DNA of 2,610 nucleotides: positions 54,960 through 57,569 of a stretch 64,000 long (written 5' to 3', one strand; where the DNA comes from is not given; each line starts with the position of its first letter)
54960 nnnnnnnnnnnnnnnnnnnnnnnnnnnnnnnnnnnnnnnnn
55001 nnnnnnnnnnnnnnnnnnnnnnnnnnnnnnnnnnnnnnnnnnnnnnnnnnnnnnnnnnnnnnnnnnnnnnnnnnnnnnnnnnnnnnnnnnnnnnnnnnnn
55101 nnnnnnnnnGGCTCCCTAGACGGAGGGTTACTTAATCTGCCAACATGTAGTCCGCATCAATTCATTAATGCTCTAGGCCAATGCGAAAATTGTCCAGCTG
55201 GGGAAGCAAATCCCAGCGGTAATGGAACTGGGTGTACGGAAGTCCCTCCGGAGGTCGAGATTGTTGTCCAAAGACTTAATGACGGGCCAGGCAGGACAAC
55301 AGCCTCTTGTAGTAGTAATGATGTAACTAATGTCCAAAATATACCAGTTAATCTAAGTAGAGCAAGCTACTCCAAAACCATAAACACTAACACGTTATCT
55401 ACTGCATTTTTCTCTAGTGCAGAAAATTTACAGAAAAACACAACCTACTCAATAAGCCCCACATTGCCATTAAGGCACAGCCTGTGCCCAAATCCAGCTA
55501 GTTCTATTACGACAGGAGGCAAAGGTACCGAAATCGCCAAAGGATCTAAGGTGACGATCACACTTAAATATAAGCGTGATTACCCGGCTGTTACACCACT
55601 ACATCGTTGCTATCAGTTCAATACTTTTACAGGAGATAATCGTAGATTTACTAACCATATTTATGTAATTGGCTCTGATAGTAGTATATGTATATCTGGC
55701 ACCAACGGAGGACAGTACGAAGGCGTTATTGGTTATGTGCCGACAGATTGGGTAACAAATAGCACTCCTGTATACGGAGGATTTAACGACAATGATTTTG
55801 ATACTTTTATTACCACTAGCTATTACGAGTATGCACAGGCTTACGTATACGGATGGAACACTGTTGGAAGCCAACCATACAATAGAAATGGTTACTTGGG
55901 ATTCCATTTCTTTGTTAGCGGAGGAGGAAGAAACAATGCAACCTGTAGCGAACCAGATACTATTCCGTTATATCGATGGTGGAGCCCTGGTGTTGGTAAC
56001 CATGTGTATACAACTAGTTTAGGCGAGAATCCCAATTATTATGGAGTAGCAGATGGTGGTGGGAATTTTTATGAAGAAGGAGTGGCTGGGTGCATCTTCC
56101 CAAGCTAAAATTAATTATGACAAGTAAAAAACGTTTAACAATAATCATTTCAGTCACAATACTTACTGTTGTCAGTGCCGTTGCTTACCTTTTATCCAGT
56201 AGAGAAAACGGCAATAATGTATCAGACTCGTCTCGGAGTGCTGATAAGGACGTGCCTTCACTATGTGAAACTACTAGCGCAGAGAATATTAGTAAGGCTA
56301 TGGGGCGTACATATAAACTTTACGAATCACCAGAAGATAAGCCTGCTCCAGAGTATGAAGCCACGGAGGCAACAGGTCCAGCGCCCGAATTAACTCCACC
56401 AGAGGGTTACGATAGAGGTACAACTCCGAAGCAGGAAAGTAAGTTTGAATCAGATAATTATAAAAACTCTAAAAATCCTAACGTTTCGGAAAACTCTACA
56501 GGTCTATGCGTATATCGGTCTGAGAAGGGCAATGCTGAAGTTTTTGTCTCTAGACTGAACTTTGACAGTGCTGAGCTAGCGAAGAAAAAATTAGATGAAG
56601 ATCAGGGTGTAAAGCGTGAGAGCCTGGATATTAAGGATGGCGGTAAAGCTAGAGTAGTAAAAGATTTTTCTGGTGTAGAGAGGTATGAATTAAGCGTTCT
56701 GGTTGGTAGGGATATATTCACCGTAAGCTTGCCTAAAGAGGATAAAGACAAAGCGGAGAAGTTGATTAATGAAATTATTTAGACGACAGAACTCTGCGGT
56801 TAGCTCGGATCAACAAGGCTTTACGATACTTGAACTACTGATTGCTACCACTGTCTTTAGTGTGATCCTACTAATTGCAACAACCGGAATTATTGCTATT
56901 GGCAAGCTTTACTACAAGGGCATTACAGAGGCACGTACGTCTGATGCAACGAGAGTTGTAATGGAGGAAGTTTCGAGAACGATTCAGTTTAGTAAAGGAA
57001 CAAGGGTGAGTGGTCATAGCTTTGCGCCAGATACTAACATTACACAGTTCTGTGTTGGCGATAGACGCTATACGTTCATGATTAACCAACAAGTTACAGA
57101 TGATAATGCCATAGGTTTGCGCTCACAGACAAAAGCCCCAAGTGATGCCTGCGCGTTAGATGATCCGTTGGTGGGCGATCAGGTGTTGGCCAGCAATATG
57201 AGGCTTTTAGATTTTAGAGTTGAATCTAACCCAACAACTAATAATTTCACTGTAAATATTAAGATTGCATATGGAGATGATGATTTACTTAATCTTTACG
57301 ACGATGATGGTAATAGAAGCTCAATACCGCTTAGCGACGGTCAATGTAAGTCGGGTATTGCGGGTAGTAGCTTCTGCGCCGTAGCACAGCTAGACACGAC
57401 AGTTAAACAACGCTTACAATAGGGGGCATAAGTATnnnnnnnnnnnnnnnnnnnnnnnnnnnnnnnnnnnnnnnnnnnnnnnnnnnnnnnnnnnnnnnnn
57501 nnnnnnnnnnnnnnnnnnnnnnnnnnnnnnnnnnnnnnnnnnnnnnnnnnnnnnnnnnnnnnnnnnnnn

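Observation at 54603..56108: A 501-aa prepilin-like protein with a Cys-rich module and a triple DUF5648-like C-terminal repeat is a candidate pilus-tip adhesin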

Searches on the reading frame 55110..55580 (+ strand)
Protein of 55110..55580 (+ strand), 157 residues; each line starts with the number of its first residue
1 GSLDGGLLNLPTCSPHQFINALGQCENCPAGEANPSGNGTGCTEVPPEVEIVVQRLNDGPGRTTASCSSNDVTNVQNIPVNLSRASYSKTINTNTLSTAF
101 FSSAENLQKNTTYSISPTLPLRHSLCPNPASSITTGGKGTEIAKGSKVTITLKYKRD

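Call 76: search_protein_families(library=pfam, proteins=[window:55110-55580:+], max_evalue=10)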
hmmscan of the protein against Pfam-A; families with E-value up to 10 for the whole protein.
window:55110-55580:+ (157 aa): 0 families

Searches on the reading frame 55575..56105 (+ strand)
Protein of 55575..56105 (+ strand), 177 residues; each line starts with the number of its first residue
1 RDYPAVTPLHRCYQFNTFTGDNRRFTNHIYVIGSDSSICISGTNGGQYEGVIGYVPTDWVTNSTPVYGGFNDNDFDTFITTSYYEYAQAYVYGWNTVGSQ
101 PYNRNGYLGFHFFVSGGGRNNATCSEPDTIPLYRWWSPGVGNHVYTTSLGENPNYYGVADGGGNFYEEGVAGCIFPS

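Call 25: find_homologous_proteins(query=window:55575-56105:+, max_evalue=0.001)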
Query window:55575-56105:+: 13 candidates shared short words with the query, none scored E <= 0.001.

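Call 37: search_protein_representatives(alignment_id=A2)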
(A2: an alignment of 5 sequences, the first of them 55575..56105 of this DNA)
Query: 5 sequences, 164 profile positions. Proteins with E-value up to 0.001 (for the whole library): 5659; up to 1e-10: 1250; up to 1e-30: 55. The best 150 are listed.
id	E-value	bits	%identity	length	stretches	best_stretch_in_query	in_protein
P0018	8.1e-86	302.6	-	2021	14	44-160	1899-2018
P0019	7.1e-85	299.6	-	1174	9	27-138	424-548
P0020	5.3e-84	296.7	-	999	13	26-132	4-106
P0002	1.5e-75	269.3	-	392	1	2-164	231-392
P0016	5.1e-70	251.2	-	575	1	2-164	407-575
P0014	1.1e-68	246.9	-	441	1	2-163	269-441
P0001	4.7e-67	241.6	-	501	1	2-160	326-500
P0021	1.3e-66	240.2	-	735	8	38-136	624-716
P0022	4.6e-63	228.6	-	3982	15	40-157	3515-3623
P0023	4.6e-58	212.4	-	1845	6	42-140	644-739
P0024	1.8e-54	200.7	-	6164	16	39-156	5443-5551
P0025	7.6e-54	198.7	-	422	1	4-161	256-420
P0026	6.7e-53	195.6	-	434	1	2-160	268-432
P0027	5.7e-52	192.6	-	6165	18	27-158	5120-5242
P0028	1.6e-51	191.1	-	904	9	39-135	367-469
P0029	4.0e-51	189.8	-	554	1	4-164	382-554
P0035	1.1e-43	165.6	-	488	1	2-163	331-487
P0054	9.9e-34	133.2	-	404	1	3-160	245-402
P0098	6.5e-27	111.1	-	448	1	5-160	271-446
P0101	2.0e-26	109.5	-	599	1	2-160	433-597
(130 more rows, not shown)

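Call 54: predict_structure(alignment_id=A3)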
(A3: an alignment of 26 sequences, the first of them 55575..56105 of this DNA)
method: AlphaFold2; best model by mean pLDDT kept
length: 177 residues; sequences in the alignment: 26
mean_pLDDT: 88.0   pTM: 0.85
mean pLDDT of the five models: 88.0, 86.2, 85.8, 85.8, 82.8
residues with pLDDT >= 90: 104; 70-90: 60; 50-70: 12; < 50: 1
segments of 3 or more residues with pLDDT < 50: none
pLDDT, mean of each block of 10 residues (from residue 1): 90 83 86 79 78 95 93 88 94 74 76 86 93 94 94 93 95 96
secondary structure, 60 per line:
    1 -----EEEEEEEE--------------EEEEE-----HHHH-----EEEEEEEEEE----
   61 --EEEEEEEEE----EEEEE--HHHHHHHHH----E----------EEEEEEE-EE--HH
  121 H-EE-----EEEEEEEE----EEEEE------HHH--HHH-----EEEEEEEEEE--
elements in order: E6-13 E28-32 H38-41 E47-56 E63-71 E76-80 H83-91 E107-113 E130-137 E142-146 E166-175

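Call 57: fold_search(model_id=the predicted structure, library=pdb)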
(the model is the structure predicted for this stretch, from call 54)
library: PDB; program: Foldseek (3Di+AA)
matches with E <= 10: 24; with E <= 0.001: 0
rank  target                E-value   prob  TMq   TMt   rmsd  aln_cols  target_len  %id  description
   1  2qsd_F                6.3e-01  0.07  0.18  0.20   8.7       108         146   10  Crystal structure of a protein Il1583 from Idiomarina loihiensis (released 2007-08-14)
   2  2qsd_E                7.9e-01  0.06  0.18  0.20   9.1       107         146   10  Crystal structure of a protein Il1583 from Idiomarina loihiensis (released 2007-08-14)
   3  2qsd_B                1.4e+00  0.05  0.18  0.21   8.6       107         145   10  Crystal structure of a protein Il1583 from Idiomarina loihiensis (released 2007-08-14)
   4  9xqd_1                3.7e+00  0.01  0.12  0.08  21.8       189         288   14  The structure of outer peripheral region in the phage phiKZ baseplate complex (released 2026-02-11)
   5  8bsj_LH               4.9e+00  0.03  0.22  0.19  10.7       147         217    7  Giardia Ribosome in PRE-T Classical State (C) (released 2023-03-22)
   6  9uj0_A                5.2e+00  0.04  0.24  0.12   7.2       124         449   14  Structure of Aegerolysin-L pore (released 2025-06-18)
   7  2xju_A                5.2e+00  0.01  0.15  0.11  18.9       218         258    8  X-ray structure of the N-terminal domain of the flocculin Flo5 from Saccharomyces cerevisiae with mutation S227A in co (released 2010-12-15)
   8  4lhl                  5.8e+00  0.01  0.16  0.12  15.5       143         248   10  Structure of the N-terminal domain of the Flo1 adhesin (N-Flo1p) from the yeast Saccharomyces cerevisiae (released 2014-09-24)
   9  7qyd_A                5.8e+00  0.01  0.14  0.06  14.4       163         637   10  mosquitocidal Cry11Ba determined at pH 6.5 from naturally-occurring nanocrystals by Serial femtosecond crystallography (released 2022-07-27)
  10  7ey7_s                6.2e+00  0.01  0.12  0.04  15.7       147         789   12  bacteriophage T7 tail complex (released 2021-09-22)
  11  9cym_L                6.6e+00  0.01  0.11  0.10  12.8        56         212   18  Structure of LAG3 bound to the MHC class II molecule I-A(b) (released 2024-08-21)
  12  3i85_B                6.6e+00  0.01  0.10  0.15   8.7        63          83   13  The Crystal Structure of Human EMMPRIN N-terminal Domain 1 (released 2009-10-06)
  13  6w5b                  6.6e+00  0.01  0.12  0.13  14.9       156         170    8  N124D Deamidation Mutant of Human gammaD-Crystallin (released 2021-01-20)
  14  8u10_a                6.9e+00  0.01  0.15  0.06  16.9       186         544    8  In situ cryo-EM structure of bacteriophage P22 gp1:gp4:gp5:gp10:gp9 N-term complex in conformation 1 at 3.2A resolutio (released 2023-11-22)
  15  3hs0_F                6.9e+00  0.00  0.10  0.04  20.3       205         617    5  Cobra Venom Factor (CVF) in complex with human factor B (released 2009-07-07)
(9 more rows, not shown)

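Call 58: search_solved_structures(query=A3, max_evalue=1, show_alignments=2)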
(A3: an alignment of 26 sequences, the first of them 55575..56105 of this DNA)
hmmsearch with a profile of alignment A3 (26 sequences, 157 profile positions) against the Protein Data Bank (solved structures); distinct sequences matched with E-value up to 1: 4.
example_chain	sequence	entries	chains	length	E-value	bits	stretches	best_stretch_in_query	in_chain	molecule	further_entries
6xyw_Bd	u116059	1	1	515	0.0063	19.6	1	5-107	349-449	At1g64880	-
9evs_D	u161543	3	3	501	0.015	18.3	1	5-107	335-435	uS5m | S5 DRBM domain-containing protein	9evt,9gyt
3m8e_A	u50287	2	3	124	0.76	12.8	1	24-101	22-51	Putative DNA-binding protein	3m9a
3m8f_A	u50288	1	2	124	0.78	12.8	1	72-102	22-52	Putative DNA-binding protein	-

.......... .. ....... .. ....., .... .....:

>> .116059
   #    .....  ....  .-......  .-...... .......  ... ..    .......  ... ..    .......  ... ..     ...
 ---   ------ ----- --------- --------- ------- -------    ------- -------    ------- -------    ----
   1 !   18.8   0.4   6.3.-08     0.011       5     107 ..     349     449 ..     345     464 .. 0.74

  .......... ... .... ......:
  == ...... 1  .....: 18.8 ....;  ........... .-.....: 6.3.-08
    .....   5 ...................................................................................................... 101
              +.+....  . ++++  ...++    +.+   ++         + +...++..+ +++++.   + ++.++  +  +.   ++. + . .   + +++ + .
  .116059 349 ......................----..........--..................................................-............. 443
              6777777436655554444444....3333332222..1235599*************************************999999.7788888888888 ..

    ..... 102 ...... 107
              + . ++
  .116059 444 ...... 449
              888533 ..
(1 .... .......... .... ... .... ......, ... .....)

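Call 60: fold_search(model_id=the predicted structure, library=viral)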
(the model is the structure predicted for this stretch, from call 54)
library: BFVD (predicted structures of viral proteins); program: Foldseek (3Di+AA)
matches with E <= 10: 80; with E <= 0.001: 2
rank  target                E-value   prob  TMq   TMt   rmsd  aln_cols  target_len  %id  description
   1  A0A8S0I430            4.1e-06  1.00  0.56  0.25   7.3       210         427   16  (no name in the UniProt tables at hand)
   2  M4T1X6                9.8e-04  0.99  0.41  0.07  15.0       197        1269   18  (no name in the UniProt tables at hand)
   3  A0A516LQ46            3.9e-01  0.02  0.12  0.07  20.1       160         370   13  (no name in the UniProt tables at hand)
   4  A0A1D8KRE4            5.2e-01  0.01  0.12  0.04  25.7       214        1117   13  PA14 domain-containing protein [Synechococcus phage S-CAM22]
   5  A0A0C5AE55            6.6e-01  0.09  0.30  0.05  18.7       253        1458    8  Uncharacterized protein [Cyanophage P-TIM40]
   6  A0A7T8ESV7            1.0e+00  0.06  0.19  0.06  25.5       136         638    9  (no name in the UniProt tables at hand)
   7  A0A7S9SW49            1.0e+00  0.04  0.20  0.05  27.5       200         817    6  (no name in the UniProt tables at hand)
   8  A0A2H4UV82            1.4e+00  0.02  0.13  0.05  18.9       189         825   11  MSV199 domain-containing protein [Bodo saltans virus]
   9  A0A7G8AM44            1.4e+00  0.01  0.13  0.12  18.7       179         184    9  (no name in the UniProt tables at hand)
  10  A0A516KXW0            1.6e+00  0.02  0.12  0.06  17.3       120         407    9  (no name in the UniProt tables at hand)
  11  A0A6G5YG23            1.6e+00  0.01  0.14  0.09  16.5       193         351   10  (no name in the UniProt tables at hand)
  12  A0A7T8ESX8            1.8e+00  0.01  0.13  0.06  21.4       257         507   11  (no name in the UniProt tables at hand)
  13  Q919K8                2.2e+00  0.03  0.21  0.17  12.6       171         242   10  Uncharacterized protein [Culex nigripalpus nucleopolyhedrovirus (isolate Florida/1997)]
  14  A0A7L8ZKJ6            2.2e+00  0.01  0.15  0.05  17.5       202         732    9  (no name in the UniProt tables at hand)
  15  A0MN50                2.3e+00  0.04  0.23  0.25  13.0       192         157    9  (no name in the UniProt tables at hand)
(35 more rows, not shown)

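Call 76: search_protein_families(library=pfam, proteins=[window:55575-56105:+], max_evalue=10)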
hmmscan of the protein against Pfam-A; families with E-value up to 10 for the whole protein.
window:55575-56105:+ (177 aa): 3 families
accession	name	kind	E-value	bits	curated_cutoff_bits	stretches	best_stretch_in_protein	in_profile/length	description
PF18885.6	DUF5648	-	2e-13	51.2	25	2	23-100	54-130/134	Domain of unknown function (DUF5648)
PF15641.12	Tox-MPTase5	-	0.064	13.7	27.3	1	87-160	33-102/110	Metallopeptidase toxin 5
PF12712.13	DUF3805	-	0.14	12.6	22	1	10-36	76-102/152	Domain of unknown function (DUF3805)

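Call 77: search_protein_families(library=pfam, proteins=[P0101, P0098, P0035, P0029, P0025, P0026, P0054], max_evalue=0.01)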
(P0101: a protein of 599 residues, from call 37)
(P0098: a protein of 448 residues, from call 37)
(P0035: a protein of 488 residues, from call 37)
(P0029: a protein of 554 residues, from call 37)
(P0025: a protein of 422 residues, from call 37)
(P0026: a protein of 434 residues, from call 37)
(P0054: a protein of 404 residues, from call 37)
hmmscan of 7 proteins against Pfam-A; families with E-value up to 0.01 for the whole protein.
P0101 (599 aa): 2 families
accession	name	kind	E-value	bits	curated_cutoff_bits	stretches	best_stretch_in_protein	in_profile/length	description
PF18885.6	DUF5648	-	8.5e-20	71.8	25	2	456-593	10-131/134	Domain of unknown function (DUF5648)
PF17210.9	SdrD_B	-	1.7e-06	28.6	29.7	1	334-398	4-67/112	SdrD B-like domain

P0098 (448 aa): 2 families
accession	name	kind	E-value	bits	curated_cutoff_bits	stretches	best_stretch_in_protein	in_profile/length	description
PF18885.6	DUF5648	-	1.3e-16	61.5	25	1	328-425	30-118/134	Domain of unknown function (DUF5648)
PF17210.9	SdrD_B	-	0.0042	17.7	29.7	1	194-249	20-74/112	SdrD B-like domain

P0035 (488 aa): 1 family
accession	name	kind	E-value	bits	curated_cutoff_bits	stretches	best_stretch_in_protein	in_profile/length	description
PF18885.6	DUF5648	-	2.9e-09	37.7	25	1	356-481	12-132/134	Domain of unknown function (DUF5648)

P0029 (554 aa): 2 families
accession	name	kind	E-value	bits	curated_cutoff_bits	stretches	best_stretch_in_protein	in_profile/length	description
PF18885.6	DUF5648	-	6.9e-08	33.2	25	1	432-520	31-114/134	Domain of unknown function (DUF5648)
PF18998.6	Flg_new_2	-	0.0011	19.4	23.6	1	326-378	9-69/73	Divergent InlB B-repeat domain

P0025 (422 aa): 2 families
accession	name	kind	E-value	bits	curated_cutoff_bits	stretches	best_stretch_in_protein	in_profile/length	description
PF18885.6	DUF5648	-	1.3e-12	48.6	25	1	277-395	11-116/134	Domain of unknown function (DUF5648)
PF07963.17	N_methyl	-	0.0015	18.5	21.2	1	15-37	4-26/27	Prokaryotic N-terminal methylation motif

P0026 (434 aa): 2 families
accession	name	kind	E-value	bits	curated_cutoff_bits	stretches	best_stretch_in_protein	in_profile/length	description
PF18885.6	DUF5648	-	1.1e-12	48.7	25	1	319-429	32-132/134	Domain of unknown function (DUF5648)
PF18998.6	Flg_new_2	-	1.1e-06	28.9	23.6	1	196-267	2-72/73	Divergent InlB B-repeat domain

P0054 (404 aa): 5 families
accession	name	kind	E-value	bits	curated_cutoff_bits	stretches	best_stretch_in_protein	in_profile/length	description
PF18911.6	PKD_4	-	1.2e-17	64.2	27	1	163-239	4-83/85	PKD domain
PF00801.26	PKD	-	7e-11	42.4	23.5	1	165-237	6-79/80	PKD domain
PF18885.6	DUF5648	-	2.1e-06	28.5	25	1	288-396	27-129/134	Domain of unknown function (DUF5648)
PF17963.7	Big_9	-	8.3e-05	23.8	23.6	1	162-238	3-89/89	Bacterial Ig domain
PF07963.17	N_methyl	-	0.0073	16.3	21.2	0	8-32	2-26/27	Prokaryotic N-terminal methylation motif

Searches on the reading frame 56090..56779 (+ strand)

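Call 3: search_protein_families(library=pfam, proteins=[window:56090-56779:+], max_evalue=1)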
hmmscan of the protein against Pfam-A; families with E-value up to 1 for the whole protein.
window:56090-56779:+ (230 aa): 0 families

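Call 4: search_protein_families(library=ncbifam, proteins=[window:56090-56779:+], max_evalue=1)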
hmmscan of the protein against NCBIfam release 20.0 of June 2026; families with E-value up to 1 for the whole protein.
window:56090-56779:+ (230 aa): 2 families
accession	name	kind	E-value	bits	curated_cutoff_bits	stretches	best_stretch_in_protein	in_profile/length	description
TIGR04526.1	predic_Ig_block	subfamily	0.011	14.7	150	1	12-137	2-125/693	putative immunoglobulin-blocking virulence protein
NF042931.1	SAG1386_EF1546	equivalog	0.12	12.4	80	1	12-112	27-87/158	SAG1386/EF1546 family surface-associated protein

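Call 76: search_protein_families(library=pfam, proteins=[window:56117-56779:+], max_evalue=10)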
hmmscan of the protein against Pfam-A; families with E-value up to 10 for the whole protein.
window:56117-56779:+ (221 aa): 0 families

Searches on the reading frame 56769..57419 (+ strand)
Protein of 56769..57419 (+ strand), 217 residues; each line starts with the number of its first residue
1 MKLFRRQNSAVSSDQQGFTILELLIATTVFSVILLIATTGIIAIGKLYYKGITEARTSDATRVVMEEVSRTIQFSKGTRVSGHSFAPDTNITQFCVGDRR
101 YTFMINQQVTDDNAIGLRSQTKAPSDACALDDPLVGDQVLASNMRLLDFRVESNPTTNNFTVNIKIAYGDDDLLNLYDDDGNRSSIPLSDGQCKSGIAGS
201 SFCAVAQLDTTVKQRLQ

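Call 3: search_protein_families(library=pfam, proteins=[window:56769-57419:+], max_evalue=1)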
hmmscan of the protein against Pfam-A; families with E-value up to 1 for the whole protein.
window:56769-57419:+ (217 aa): 1 family
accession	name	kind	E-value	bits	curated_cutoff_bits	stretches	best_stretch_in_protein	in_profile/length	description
PF07963.17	N_methyl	-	6.3e-07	29.2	21.2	1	14-37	3-26/27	Prokaryotic N-terminal methylation motif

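Call 4: search_protein_families(library=ncbifam, proteins=[window:56769-57419:+], max_evalue=1)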
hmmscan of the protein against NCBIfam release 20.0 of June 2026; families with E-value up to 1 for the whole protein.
window:56769-57419:+ (217 aa): 8 families
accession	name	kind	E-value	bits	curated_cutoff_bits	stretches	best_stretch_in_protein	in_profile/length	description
TIGR02532.1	IV_pilin_GFxxxE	domain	6.9e-06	25.7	16.3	1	15-38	1-24/24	prepilin-type N-terminal cleavage/methylation domain-containing protein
NF007848.0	PRK10557.1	equivalog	0.0014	18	120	1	8-44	3-39/192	prepilin peptidase-dependent protein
TIGR02599.1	TIGR02599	subfamily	0.0055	16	256.5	1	17-72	1-56/361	Verru_Chthon cassette protein C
NF040999.1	pilin_ComGC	equivalog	0.013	15.6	75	1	15-37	1-23/84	competence type IV pilus major pilin ComGC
NF041002.1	pilin_ComGF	equivalog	0.016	15.4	80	1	15-39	1-25/139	competence type IV pilus minor pilin ComGF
NF041013.1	T4P_ComGE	equivalog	0.022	14.8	49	1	15-36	3-24/83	competence type IV pilus minor pilin ComGE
NF007800.0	PRK10506.1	equivalog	0.13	12.1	158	1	12-36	5-29/163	prepilin peptidase-dependent protein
NF038303.1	EPS_HpsB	equivalog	0.24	11.3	150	1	15-44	2-30/211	hormogonium polysaccharide secretion pseudopilin HpsB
